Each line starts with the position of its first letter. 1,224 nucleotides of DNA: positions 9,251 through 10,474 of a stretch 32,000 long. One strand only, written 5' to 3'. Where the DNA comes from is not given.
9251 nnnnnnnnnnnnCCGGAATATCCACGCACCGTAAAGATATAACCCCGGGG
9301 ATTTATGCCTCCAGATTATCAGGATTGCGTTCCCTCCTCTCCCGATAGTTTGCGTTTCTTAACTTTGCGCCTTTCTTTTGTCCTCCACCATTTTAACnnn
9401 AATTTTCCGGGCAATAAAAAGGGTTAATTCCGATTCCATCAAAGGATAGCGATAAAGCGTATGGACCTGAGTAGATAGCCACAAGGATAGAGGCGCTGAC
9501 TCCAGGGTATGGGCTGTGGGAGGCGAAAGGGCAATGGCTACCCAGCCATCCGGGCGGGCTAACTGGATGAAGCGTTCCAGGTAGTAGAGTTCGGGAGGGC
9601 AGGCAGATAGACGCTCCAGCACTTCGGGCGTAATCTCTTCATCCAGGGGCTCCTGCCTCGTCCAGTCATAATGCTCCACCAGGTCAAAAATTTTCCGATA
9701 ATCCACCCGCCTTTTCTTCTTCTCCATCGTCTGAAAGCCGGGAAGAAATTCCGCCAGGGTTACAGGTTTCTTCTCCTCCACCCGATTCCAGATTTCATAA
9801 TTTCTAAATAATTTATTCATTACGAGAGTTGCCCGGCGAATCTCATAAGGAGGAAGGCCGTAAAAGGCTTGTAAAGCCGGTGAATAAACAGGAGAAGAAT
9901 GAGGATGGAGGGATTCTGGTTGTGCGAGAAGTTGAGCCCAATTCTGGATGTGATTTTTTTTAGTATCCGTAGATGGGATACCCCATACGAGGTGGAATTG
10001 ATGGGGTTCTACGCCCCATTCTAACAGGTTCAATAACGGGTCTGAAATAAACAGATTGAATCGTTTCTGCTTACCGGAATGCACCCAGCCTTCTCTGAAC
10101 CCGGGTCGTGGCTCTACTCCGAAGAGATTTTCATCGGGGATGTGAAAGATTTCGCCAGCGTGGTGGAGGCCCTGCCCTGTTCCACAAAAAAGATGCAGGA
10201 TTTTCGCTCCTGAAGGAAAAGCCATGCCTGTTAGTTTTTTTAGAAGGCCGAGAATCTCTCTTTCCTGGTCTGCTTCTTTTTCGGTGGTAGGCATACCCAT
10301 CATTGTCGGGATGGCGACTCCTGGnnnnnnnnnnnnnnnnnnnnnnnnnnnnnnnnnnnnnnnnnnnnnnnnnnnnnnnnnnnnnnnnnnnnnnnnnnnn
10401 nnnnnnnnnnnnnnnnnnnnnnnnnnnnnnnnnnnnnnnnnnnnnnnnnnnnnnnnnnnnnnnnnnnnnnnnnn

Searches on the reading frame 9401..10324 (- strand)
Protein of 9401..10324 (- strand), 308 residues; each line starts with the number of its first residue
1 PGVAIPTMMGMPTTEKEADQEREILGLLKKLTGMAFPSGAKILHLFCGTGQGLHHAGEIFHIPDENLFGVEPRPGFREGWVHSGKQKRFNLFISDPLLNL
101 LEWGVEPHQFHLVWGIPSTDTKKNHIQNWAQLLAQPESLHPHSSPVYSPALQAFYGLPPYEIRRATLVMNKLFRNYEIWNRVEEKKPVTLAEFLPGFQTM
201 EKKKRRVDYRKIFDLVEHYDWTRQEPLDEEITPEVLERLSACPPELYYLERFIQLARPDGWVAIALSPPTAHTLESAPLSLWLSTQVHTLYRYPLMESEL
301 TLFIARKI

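Call 17: search_protein_families(library=phrogs, proteins=[window:9401-10324:-], max_evalue=1)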
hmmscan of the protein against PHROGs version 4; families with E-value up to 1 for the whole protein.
window:9401-10324:- (308 aa): 0 families

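Call 18: search_protein_representatives(protein=window:9401-10324:-)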
Query: 308 residues. Proteins with E-value up to 0.001 (for the whole library): 21; up to 1e-10: 2; up to 1e-30: 1. The best 21 are listed.
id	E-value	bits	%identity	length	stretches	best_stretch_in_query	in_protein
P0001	1.8e-193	658.1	92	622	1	1-308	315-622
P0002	3.8e-13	65.6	39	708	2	27-118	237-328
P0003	9.3e-10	54.4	32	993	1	36-267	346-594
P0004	1.2e-09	54.1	31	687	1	40-284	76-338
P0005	3.3e-09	52.6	25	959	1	27-284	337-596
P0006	5.4e-09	51.9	32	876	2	29-137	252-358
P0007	6.6e-09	51.6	25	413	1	24-290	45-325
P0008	1.3e-08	50.7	28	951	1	40-282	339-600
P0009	3.6e-07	45.9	23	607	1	39-269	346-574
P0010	6.6e-07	45.1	31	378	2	168-268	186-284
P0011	6.9e-06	41.7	21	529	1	26-288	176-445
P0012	7.9e-06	41.5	36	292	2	236-267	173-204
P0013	1.3e-05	40.8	28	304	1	67-296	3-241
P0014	3.4e-05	39.4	28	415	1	39-290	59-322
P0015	3.8e-05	39.3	30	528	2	231-287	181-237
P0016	6.0e-05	38.6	28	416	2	220-291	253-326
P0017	1.4e-04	37.4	25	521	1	31-286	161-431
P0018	1.6e-04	37.2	26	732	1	29-287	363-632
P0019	2.1e-04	36.9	39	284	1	232-287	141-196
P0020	2.1e-04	36.8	39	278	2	234-282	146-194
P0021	5.3e-04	35.5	31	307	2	231-271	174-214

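Call 19: search_protein_families(library=pfam, proteins=[P0002, P0003, P0004, P0005, P0006, P0007, P0008, P0009, P0010, P0011], max_evalue=0.001)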
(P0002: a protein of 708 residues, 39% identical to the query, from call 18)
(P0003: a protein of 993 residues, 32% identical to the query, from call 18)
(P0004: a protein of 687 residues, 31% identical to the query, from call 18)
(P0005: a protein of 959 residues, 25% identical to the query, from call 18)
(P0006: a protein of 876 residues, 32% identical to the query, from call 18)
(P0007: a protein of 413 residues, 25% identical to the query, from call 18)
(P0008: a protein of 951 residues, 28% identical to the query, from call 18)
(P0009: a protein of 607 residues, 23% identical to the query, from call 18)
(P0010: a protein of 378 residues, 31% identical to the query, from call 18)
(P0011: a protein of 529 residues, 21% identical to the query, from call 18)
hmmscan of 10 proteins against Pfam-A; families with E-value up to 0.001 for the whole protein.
P0002 (708 aa): 4 families
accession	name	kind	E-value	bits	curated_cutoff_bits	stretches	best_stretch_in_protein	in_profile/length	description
PF02384.22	N6_Mtase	-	7.6e-18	65.3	20.4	2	216-332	20-138/311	N-6 DNA Methylase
PF07669.17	Eco57I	-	2.1e-09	38.1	25.3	0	478-526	109-159/171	Eco57I restriction-modification methylase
PF13847.12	Methyltransf_31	-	0.00013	22.2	27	0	251-326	6-81/145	Methyltransferase domain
PF13649.12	Methyltransf_25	-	0.00041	21.4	27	0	252-325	1-70/97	Methyltransferase domain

P0003 (993 aa): 3 families
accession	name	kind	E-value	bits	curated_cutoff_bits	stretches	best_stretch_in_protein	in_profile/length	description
PF02384.22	N6_Mtase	-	2.2e-19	70.3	20.4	2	311-432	13-138/311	N-6 DNA Methylase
PF02481.21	DNA_processg_A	-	4.7e-13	49.2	29.6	1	85-288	2-206/212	DNA recombination-mediator protein A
PF07669.17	Eco57I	-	2.7e-11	44.3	25.3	1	417-460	72-117/171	Eco57I restriction-modification methylase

P0004 (687 aa): 2 families
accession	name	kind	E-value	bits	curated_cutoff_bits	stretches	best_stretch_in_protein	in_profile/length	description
PF02384.22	N6_Mtase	-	7.6e-20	71.9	20.4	2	46-158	21-138/311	N-6 DNA Methylase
PF07669.17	Eco57I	-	1.7e-11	44.9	25.3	2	132-183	69-116/171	Eco57I restriction-modification methylase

P0005 (959 aa): 3 families
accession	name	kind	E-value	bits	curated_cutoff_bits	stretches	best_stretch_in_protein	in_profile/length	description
PF02481.21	DNA_processg_A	-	1.8e-31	109.5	29.6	1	86-286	3-206/212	DNA recombination-mediator protein A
PF02384.22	N6_Mtase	-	1.5e-21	77.5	20.4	2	316-434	20-139/311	N-6 DNA Methylase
PF07669.17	Eco57I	-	6.5e-12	46.3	25.3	1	415-435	70-90/171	Eco57I restriction-modification methylase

P0006 (876 aa): 3 families
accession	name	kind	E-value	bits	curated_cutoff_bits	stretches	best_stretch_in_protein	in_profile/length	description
PF02384.22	N6_Mtase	-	7.3e-17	62.1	20.4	2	232-347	23-139/311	N-6 DNA Methylase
PF07669.17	Eco57I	-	3.5e-10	40.7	25.3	1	490-547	104-165/171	Eco57I restriction-modification methylase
PF02481.21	DNA_processg_A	-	9.4e-05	22.1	29.6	1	40-201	30-204/212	DNA recombination-mediator protein A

P0007 (413 aa): 2 families
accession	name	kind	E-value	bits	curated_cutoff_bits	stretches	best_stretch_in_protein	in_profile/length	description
PF02384.22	N6_Mtase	-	2e-09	37.7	20.4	1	31-143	24-138/311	N-6 DNA Methylase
PF07669.17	Eco57I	-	0.00056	20.5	25.3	0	279-335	112-171/171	Eco57I restriction-modification methylase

P0008 (951 aa): 5 families
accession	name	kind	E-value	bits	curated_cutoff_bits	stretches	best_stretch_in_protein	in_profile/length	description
PF02481.21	DNA_processg_A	-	7.1e-35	120.5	29.6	1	77-282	2-210/212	DNA recombination-mediator protein A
PF02384.22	N6_Mtase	-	2.7e-20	73.4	20.4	2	308-421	20-138/311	N-6 DNA Methylase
PF07669.17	Eco57I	-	2.7e-13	50.8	25.3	2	560-613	110-165/171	Eco57I restriction-modification methylase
PF01420.25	Methylase_S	-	3.8e-05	24.4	22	1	724-887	2-147/168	Type I restriction modification DNA specificity domain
PF18306.6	LDcluster4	-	0.00078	19.5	26.3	0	119-265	3-127/151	SLOG cluster4 family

P0009 (607 aa): 1 family
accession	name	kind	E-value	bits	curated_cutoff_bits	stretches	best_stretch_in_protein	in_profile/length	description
PF02481.21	DNA_processg_A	-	1.5e-12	47.6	29.6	1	85-280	2-190/212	DNA recombination-mediator protein A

P0010 (378 aa): 2 families
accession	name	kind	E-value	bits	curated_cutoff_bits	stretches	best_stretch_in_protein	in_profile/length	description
PF02384.22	N6_Mtase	-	1.1e-22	81.2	20.4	2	8-125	19-138/311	N-6 DNA Methylase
PF07669.17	Eco57I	-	2e-12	48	25.3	2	244-316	95-171/171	Eco57I restriction-modification methylase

P0011 (529 aa): 5 families
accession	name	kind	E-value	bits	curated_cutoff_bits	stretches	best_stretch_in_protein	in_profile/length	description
PF02384.22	N6_Mtase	-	4.2e-18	66.2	20.4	2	160-272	24-139/311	N-6 DNA Methylase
PF07669.17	Eco57I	-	2.1e-10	41.4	25.3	1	400-457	111-171/171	Eco57I restriction-modification methylase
PF02481.21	DNA_processg_A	-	3.3e-06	26.9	29.6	1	36-128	118-210/212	DNA recombination-mediator protein A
PF08242.18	Methyltransf_12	-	0.00021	22.4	30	0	196-264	4-72/98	Methyltransferase domain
PF13847.12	Methyltransf_31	-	0.00023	21.3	27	1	187-264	2-81/145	Methyltransferase domain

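Call 20: search_protein_families(library=pfam, proteins=[P0012, P0013, P0014, P0015, P0016, P0017, P0018, P0019, P0020, P0021], max_evalue=0.001)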
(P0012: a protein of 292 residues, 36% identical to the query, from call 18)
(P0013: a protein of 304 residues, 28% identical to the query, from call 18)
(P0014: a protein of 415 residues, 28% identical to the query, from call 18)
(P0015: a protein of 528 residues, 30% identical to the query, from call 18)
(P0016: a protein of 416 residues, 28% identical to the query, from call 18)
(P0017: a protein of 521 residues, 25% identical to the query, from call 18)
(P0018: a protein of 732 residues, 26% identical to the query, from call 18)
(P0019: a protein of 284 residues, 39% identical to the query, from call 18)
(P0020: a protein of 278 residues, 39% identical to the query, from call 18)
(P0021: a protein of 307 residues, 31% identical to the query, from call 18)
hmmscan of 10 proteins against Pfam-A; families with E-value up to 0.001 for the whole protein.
P0012 (292 aa): 2 families
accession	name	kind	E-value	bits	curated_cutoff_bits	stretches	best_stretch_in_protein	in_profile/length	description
PF02384.22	N6_Mtase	-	8.9e-21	75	20.4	2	15-129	23-138/311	N-6 DNA Methylase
PF07669.17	Eco57I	-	7.2e-07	29.9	25.3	0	178-232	109-165/171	Eco57I restriction-modification methylase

P0013 (304 aa): 2 families
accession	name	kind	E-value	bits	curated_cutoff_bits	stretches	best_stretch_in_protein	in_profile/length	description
PF07669.17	Eco57I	-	2.3e-11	44.5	25.3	2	188-245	111-171/171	Eco57I restriction-modification methylase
PF02384.22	N6_Mtase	-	3.4e-11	43.5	20.4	1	191-285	163-248/311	N-6 DNA Methylase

P0014 (415 aa): 4 families
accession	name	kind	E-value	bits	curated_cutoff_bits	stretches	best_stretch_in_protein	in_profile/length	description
PF02384.22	N6_Mtase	-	1.8e-14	54.2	20.4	2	30-140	24-137/311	N-6 DNA Methylase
PF07669.17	Eco57I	-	6.4e-08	33.3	25.3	0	274-332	110-171/171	Eco57I restriction-modification methylase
PF13847.12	Methyltransf_31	-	1.2e-05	25.5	27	1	57-167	2-104/145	Methyltransferase domain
PF01170.24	UPF0020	-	0.00029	21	22.3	0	55-138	25-131/197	RMKL-like, methyltransferase domain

P0015 (528 aa): 4 families
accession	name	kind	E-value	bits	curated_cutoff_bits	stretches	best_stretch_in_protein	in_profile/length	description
PF02384.22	N6_Mtase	-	3.2e-21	76.4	20.4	2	12-145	13-148/311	N-6 DNA Methylase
PF07669.17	Eco57I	-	1.1e-09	39.1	25.3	1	102-245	49-165/171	Eco57I restriction-modification methylase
PF01420.25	Methylase_S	-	6.6e-09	36.6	22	1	349-510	2-145/168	Type I restriction modification DNA specificity domain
PF13847.12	Methyltransf_31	-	0.00035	20.7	27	0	53-136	4-85/145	Methyltransferase domain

P0016 (416 aa): 4 families
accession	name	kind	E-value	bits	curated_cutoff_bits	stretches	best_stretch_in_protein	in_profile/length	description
PF02384.22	N6_Mtase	-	1.6e-17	64.3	20.4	2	38-148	24-138/311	N-6 DNA Methylase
PF07669.17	Eco57I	-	2.4e-12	47.7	25.3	1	276-335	109-171/171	Eco57I restriction-modification methylase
PF13649.12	Methyltransf_25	-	6.2e-05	24.1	27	1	70-153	1-82/97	Methyltransferase domain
PF05175.20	MTS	-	0.00016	21.8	23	1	62-148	30-111/170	Methyltransferase small domain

P0017 (521 aa): 2 families
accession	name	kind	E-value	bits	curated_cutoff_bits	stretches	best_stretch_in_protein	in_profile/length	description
PF02384.22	N6_Mtase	-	5.3e-19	69.1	20.4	2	391-475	163-246/311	N-6 DNA Methylase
PF07669.17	Eco57I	-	1.1e-10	42.4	25.3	1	386-445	109-171/171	Eco57I restriction-modification methylase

P0018 (732 aa): 3 families
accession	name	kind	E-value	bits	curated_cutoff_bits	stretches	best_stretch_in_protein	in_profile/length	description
PF02481.21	DNA_processg_A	-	2.9e-15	56.5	29.6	1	97-308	3-208/212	DNA recombination-mediator protein A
PF02384.22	N6_Mtase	-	6.2e-13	49.2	20.4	2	343-455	23-138/311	N-6 DNA Methylase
PF07669.17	Eco57I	-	6e-08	33.4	25.3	0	589-643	112-169/171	Eco57I restriction-modification methylase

P0019 (284 aa): 10 families
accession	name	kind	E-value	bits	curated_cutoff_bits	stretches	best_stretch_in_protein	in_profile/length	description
PF02384.22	N6_Mtase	-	1e-15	58.3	20.4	1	8-236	26-243/311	N-6 DNA Methylase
PF13649.12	Methyltransf_25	-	4.9e-10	40.4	27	1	36-129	1-94/97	Methyltransferase domain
PF07669.17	Eco57I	-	1.3e-07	32.3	25.3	1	96-203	71-164/171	Eco57I restriction-modification methylase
PF01728.25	FtsJ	-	6.6e-06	26.6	24.1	1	32-74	21-62/181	FtsJ-like methyltransferase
PF08241.18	Methyltransf_11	-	6.8e-06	27.1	21.2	1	38-128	2-87/95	Methyltransferase domain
PF08242.18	Methyltransf_12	-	0.00022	22.3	30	1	40-128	4-92/98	Methyltransferase domain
PF13489.12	Methyltransf_23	-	0.00026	21.2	27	0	30-70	20-59/164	Methyltransferase domain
PF01170.24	UPF0020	-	0.00041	20.5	22.3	0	31-116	27-138/197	RMKL-like, methyltransferase domain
PF13847.12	Methyltransf_31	-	0.00043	20.4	27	1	33-122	4-95/145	Methyltransferase domain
PF05175.20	MTS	-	0.00067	19.8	23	0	32-122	31-121/170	Methyltransferase small domain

P0020 (278 aa): 3 families
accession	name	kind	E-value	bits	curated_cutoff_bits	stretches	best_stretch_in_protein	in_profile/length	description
PF02384.22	N6_Mtase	-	9.5e-12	45.3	20.4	1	10-229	27-233/311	N-6 DNA Methylase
PF05175.20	MTS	-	0.00015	21.9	23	1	34-124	32-121/170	Methyltransferase small domain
PF13649.12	Methyltransf_25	-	0.00053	21.1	27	0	37-126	1-89/97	Methyltransferase domain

P0021 (307 aa): 2 families
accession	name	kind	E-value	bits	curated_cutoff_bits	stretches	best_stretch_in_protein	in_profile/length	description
PF02384.22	N6_Mtase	-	4.9e-22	79.1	20.4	2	188-282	162-249/311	N-6 DNA Methylase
PF07669.17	Eco57I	-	9.4e-11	42.5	25.3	1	183-242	108-170/171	Eco57I restriction-modification methylase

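Call 23: list_cluster_members(proteins=[P0003, P0005, P0008, P0018, P0006, P0011, P0009, P0002, P0004, P0007])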
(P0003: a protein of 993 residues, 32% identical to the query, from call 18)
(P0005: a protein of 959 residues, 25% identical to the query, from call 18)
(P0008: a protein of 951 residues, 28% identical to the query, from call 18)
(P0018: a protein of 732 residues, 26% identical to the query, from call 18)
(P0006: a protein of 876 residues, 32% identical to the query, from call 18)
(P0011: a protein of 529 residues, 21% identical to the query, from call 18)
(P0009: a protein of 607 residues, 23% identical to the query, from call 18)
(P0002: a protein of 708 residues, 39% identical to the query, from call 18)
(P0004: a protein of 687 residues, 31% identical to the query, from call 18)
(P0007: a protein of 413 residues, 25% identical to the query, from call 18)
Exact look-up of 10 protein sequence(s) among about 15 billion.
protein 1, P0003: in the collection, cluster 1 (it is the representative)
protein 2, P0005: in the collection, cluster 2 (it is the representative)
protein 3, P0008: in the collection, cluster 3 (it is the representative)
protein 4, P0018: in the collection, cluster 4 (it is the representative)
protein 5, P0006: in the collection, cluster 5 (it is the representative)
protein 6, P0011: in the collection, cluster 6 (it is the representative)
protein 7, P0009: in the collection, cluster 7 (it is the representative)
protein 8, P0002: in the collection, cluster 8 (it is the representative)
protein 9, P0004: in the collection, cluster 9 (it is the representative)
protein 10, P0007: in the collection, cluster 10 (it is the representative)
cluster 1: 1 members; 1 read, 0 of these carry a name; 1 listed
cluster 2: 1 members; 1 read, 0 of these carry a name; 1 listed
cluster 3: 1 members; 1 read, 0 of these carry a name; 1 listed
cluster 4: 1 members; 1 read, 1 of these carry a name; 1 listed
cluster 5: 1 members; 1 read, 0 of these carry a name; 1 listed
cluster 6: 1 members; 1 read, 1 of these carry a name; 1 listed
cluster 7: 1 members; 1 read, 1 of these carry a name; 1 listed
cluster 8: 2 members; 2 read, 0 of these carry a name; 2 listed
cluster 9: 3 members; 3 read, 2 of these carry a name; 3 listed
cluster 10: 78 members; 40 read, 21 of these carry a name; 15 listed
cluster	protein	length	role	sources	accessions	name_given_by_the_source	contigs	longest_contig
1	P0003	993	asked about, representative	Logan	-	-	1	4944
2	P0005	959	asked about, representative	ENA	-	-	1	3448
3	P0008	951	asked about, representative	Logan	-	-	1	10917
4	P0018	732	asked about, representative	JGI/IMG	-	predicted Rossmann fold nucleotide-binding protein DprA/Smf involved in DNA uptake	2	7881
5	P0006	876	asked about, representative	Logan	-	-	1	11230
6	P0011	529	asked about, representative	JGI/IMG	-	hypothetical protein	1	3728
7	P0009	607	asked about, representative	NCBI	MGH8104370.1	MAG: DNA-processing protein DprA [bacterium]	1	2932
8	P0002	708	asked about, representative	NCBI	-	-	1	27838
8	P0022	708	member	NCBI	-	-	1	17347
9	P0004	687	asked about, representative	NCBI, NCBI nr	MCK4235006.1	N-6 DNA methylase, partial [candidate division WOR-3 bacterium] | N-6 DNA methylase [candidate division WOR-3 bacterium]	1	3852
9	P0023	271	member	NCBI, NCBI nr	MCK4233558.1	DNA-processing protein DprA, partial [candidate division WOR-3 bacterium] | DNA-processing protein DprA [candidate division WOR-3 bacterium]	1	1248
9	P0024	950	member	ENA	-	-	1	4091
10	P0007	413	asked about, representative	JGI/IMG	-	hypothetical protein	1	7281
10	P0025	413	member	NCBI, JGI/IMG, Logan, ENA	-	hypothetical protein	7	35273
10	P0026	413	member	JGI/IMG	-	hypothetical protein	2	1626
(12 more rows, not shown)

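Call 28: find_encoding_contigs(protein=P0008, flank=10000, max_places=3)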
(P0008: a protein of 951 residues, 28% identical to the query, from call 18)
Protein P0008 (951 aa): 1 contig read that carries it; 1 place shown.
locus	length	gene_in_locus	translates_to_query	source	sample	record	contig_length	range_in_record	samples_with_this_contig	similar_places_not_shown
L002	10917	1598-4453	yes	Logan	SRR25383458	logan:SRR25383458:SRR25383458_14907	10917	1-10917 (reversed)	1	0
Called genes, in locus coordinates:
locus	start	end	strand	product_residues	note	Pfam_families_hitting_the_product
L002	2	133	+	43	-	?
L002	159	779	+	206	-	PF14512:TM1586_NiRdase (faint), PF00881:Nitroreductase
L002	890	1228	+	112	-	-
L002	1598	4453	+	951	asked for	PF02481:DNA_processg_A, PF02384:N6_Mtase, PF07669:Eco57I (faint), PF02384:N6_Mtase (weak)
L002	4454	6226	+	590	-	PF02384:N6_Mtase, PF07669:Eco57I, PF02384:N6_Mtase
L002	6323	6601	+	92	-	-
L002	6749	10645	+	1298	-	PF25199:nSTAND_NTPase5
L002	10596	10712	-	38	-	-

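Call 29: find_encoding_contigs(protein=P0006, flank=10000, max_places=3)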
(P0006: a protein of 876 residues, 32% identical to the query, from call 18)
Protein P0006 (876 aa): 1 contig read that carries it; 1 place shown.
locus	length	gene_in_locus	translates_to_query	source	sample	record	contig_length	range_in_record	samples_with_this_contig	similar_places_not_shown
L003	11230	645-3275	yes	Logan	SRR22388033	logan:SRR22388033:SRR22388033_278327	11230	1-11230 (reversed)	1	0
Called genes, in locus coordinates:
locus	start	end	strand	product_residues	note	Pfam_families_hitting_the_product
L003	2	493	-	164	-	?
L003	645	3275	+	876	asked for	PF02481:DNA_processg_A (faint), PF02384:N6_Mtase, PF07669:Eco57I (faint)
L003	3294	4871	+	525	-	PF02384:N6_Mtase, PF01170:UPF0020 (faint), PF07669:Eco57I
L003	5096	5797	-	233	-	PF00535:Glycos_transf_2, PF13641:Glyco_tranf_2_3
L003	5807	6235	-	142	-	PF01850:PIN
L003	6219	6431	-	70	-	PF09957:VapB_antitoxin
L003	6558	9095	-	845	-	PF01624:MutS_I, PF05188:MutS_II, PF05192:MutS_III, PF05190:MutS_IV, PF00488:MutS_V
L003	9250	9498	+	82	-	PF02597:ThiS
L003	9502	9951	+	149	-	PF02391:MoaE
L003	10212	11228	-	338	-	?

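Call 30: find_encoding_contigs(protein=P0002, flank=10000, max_places=3)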
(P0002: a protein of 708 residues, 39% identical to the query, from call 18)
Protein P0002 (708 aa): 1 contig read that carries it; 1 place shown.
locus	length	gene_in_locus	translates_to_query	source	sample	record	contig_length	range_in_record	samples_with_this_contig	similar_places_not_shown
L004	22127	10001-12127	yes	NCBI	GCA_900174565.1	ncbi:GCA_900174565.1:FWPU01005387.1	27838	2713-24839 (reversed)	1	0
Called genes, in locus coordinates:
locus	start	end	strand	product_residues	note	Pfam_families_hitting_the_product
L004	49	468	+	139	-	-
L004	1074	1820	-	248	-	PF00753:Lactamase_B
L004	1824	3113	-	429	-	-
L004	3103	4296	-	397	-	PF01676:Metalloenzyme, PF10143:PhosphMutase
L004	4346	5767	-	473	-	-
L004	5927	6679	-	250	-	PF00753:Lactamase_B, PF12706:Lactamase_B_2 (weak)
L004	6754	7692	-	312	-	PF00056:Ldh_1_N, PF02866:Ldh_1_C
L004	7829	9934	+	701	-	PF22745:Nlig-Ia, PF01653:DNA_ligase_aden, PF03120:OB_DNA_ligase, PF03119:DNA_ligase_ZBD, PF12826:HHH_2, PF14520:HHH_5 (weak), PF00533:BRCT, PF12738:PTCB-BRCT, +1 more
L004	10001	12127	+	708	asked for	PF02384:N6_Mtase, PF07669:Eco57I (faint)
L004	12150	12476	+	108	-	-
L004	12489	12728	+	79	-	-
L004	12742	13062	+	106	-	PF18929:DUF5678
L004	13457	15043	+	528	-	PF02384:N6_Mtase, PF07669:Eco57I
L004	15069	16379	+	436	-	PF01078:Mg_chelatase (faint), PF05496:RuvB_N, PF13191:AAA_16 (faint), PF00004:AAA, PF07728:AAA_5 (weak), PF13173:AAA_14 (weak), PF16193:AAA_assoc_2, PF12002:MgsA_C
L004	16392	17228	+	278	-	PF10997:Amj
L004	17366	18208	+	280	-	PF13353:Fer4_12 (weak), PF04055:Radical_SAM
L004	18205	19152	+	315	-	PF01544:CorA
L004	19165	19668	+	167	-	PF00149:Metallophos, PF12850:Metallophos_2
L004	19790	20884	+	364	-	PF00202:Aminotran_3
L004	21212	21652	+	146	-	-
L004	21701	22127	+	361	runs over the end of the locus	-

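Call 31: find_encoding_contigs(protein=P0009, flank=10000, max_places=3)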
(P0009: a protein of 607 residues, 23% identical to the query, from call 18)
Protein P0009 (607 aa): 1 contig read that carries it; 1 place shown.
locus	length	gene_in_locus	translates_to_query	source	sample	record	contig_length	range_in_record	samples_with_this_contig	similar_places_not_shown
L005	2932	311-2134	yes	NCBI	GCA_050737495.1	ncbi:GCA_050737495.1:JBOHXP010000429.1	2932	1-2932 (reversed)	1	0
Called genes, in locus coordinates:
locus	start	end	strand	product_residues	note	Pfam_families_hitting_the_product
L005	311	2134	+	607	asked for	PF02481:DNA_processg_A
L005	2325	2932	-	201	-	?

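Call 32: find_encoding_contigs(protein=P0018, flank=10000, max_places=3)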
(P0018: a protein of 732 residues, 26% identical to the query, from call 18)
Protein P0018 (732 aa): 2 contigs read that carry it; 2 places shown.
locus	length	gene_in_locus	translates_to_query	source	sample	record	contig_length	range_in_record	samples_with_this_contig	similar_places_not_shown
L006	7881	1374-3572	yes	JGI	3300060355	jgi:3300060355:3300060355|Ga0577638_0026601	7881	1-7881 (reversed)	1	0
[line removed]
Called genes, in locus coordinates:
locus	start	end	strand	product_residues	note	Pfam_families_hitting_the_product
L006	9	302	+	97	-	PF01807:Zn_ribbon_DnaG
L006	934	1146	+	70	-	PF01954:AF2212-like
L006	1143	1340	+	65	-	-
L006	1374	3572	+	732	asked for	PF02481:DNA_processg_A, PF02384:N6_Mtase (faint), PF07669:Eco57I (faint)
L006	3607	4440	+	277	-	-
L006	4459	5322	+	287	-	-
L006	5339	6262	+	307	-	PF02384:N6_Mtase, PF07669:Eco57I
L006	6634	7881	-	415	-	?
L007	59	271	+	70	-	PF01954:AF2212-like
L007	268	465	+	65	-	-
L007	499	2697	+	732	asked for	PF02481:DNA_processg_A, PF02384:N6_Mtase (faint), PF07669:Eco57I (faint)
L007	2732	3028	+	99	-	?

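Call 33: find_encoding_contigs(protein=P0003, flank=10000, max_places=3)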
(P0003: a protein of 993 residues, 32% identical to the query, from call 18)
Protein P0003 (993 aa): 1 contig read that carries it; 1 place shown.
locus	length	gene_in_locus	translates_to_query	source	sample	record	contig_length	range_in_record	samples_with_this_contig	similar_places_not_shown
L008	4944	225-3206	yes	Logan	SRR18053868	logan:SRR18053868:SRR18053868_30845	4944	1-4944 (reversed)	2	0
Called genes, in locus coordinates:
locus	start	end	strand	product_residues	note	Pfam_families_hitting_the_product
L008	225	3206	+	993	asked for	PF02481:DNA_processg_A, PF02384:N6_Mtase, PF07669:Eco57I (faint), PF02384:N6_Mtase (weak)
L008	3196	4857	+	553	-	PF02384:N6_Mtase, PF07669:Eco57I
